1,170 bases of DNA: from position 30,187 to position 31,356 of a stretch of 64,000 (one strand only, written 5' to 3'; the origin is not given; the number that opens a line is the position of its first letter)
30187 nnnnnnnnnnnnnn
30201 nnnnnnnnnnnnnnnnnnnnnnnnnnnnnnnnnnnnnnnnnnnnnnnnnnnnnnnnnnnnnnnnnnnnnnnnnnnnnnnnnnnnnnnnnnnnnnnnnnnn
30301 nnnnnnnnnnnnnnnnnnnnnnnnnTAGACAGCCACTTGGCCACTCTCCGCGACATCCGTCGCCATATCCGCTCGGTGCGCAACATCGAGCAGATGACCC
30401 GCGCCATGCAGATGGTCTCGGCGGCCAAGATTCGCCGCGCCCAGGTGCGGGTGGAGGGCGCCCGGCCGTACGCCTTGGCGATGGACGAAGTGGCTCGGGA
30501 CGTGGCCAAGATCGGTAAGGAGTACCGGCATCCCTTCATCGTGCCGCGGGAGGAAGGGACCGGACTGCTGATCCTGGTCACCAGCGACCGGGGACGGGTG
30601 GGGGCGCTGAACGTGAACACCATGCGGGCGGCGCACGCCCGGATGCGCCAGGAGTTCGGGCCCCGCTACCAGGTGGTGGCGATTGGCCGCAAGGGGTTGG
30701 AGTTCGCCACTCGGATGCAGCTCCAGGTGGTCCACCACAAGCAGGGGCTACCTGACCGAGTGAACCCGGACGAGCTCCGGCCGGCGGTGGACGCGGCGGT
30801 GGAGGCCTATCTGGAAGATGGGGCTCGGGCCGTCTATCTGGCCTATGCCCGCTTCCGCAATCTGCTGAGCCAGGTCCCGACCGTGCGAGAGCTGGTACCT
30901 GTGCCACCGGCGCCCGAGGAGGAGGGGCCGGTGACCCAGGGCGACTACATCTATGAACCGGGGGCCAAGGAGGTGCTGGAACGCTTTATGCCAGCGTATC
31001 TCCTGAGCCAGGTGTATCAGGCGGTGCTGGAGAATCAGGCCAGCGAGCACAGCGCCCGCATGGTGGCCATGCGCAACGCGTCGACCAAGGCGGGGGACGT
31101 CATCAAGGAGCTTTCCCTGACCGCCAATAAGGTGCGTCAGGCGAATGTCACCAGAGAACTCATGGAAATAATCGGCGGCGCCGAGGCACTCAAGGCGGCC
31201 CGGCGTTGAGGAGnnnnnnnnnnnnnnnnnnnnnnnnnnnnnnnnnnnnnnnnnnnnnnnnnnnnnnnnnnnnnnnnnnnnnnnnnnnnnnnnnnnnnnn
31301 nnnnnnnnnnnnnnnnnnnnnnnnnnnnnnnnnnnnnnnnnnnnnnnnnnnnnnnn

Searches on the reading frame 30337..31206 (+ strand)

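Call 34: search_protein_families(library=pfam, proteins=[window:30337-31206:+], max_evalue=0.00001)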
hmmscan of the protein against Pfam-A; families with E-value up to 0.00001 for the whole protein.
window:30337-31206:+ (290 aa): 1 family
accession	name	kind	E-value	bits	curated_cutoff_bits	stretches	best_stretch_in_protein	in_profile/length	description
PF00231.24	ATP-synt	-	1.2e-84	284.8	39.9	1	3-285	1-285/285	ATP synthase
